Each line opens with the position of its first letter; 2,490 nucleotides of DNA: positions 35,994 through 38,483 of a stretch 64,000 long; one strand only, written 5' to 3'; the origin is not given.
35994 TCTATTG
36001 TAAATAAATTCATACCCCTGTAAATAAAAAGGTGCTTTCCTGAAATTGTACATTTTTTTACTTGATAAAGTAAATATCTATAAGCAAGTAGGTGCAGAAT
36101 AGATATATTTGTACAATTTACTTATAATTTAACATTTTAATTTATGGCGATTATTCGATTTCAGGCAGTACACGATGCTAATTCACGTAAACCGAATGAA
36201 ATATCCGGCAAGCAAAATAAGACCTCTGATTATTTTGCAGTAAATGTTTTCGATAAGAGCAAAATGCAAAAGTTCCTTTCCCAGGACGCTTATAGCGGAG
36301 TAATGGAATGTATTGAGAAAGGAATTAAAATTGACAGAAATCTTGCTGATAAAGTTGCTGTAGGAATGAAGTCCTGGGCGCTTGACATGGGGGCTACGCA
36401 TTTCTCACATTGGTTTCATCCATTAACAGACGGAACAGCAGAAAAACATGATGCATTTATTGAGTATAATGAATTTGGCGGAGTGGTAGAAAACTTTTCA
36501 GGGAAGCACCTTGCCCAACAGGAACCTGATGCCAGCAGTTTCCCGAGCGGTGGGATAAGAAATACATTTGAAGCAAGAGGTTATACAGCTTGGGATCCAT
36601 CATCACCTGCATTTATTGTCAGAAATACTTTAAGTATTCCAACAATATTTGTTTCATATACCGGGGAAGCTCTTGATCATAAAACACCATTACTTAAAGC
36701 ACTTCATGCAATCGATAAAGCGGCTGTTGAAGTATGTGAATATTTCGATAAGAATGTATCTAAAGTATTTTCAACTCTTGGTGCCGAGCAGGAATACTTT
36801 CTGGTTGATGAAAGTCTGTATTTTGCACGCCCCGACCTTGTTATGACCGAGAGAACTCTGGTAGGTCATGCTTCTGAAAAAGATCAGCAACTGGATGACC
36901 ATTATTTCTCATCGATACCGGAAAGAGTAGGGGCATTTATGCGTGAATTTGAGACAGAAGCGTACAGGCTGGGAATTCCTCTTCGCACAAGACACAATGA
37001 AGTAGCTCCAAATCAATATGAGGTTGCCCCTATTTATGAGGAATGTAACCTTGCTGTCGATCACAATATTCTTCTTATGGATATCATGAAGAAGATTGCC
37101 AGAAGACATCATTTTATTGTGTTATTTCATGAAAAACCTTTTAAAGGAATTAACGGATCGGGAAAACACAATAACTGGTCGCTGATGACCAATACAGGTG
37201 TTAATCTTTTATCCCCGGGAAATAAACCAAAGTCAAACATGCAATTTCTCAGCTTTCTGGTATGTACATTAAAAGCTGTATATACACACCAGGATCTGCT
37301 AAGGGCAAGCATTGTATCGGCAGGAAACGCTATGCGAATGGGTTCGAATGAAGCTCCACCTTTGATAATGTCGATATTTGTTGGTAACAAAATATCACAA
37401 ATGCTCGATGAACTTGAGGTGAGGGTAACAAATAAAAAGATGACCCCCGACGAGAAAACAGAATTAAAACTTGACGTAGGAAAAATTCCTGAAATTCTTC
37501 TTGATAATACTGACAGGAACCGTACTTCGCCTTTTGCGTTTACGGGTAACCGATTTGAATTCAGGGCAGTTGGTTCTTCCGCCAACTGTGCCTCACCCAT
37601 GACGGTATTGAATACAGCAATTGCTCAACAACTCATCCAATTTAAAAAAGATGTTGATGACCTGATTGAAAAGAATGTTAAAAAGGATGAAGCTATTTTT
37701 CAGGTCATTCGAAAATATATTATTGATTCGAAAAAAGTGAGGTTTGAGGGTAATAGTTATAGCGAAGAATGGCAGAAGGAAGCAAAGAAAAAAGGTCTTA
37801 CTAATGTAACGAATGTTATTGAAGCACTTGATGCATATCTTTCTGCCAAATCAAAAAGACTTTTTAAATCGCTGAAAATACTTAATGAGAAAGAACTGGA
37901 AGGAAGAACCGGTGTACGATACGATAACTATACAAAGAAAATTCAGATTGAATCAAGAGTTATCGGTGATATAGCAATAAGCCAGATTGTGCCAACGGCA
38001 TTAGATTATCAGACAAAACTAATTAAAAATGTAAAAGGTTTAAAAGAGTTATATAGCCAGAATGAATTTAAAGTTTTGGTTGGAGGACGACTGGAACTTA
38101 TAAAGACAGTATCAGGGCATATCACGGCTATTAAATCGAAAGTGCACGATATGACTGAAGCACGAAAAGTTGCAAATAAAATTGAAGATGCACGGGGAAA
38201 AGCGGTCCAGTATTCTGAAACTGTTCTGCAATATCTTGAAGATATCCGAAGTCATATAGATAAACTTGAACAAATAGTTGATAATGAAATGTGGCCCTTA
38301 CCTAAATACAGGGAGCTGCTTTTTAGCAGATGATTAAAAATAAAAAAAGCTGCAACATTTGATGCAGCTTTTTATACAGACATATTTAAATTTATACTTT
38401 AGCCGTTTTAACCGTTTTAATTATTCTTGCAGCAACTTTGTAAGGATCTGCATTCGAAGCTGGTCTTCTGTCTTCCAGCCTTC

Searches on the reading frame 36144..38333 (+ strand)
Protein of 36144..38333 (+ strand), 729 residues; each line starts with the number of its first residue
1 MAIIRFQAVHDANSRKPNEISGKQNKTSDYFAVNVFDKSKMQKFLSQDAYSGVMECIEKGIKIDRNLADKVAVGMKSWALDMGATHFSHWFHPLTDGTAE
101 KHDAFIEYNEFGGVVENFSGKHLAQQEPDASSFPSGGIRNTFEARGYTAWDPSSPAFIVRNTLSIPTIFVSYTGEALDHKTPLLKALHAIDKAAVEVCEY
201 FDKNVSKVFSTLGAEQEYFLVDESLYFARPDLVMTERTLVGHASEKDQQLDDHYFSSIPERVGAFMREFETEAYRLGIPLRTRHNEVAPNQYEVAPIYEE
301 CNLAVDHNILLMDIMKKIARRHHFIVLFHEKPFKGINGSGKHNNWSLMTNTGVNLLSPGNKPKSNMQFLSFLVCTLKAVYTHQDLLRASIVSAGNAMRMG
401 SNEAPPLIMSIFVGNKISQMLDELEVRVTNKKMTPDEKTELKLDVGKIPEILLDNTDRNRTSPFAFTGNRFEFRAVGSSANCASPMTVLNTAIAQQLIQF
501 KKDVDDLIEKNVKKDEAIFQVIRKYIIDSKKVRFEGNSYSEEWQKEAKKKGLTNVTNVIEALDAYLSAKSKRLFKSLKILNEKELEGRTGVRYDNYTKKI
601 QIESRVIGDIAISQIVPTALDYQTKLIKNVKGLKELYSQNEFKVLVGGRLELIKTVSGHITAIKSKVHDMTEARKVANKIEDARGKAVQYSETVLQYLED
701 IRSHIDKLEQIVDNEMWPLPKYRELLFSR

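Call 39: search_protein_families(library=pfam, proteins=[window:36144-38333:+], max_evalue=0.00001)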
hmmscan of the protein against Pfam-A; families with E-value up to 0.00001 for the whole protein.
window:36144-38333:+ (729 aa): 3 families
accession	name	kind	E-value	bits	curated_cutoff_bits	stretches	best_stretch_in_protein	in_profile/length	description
PF12437.13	GSIII_N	-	1.7e-74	249.2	25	1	28-186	2-160/160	Glutamine synthetase type III N terminal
PF18318.6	Gln-synt_C-ter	-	1.8e-37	128.1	22.7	1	517-634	1-118/118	Glutamine synthetase C-terminal domain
PF00120.29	Gln-synt_C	-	8.4e-20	71.5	24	1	210-364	22-173/344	Glutamine synthetase, catalytic domain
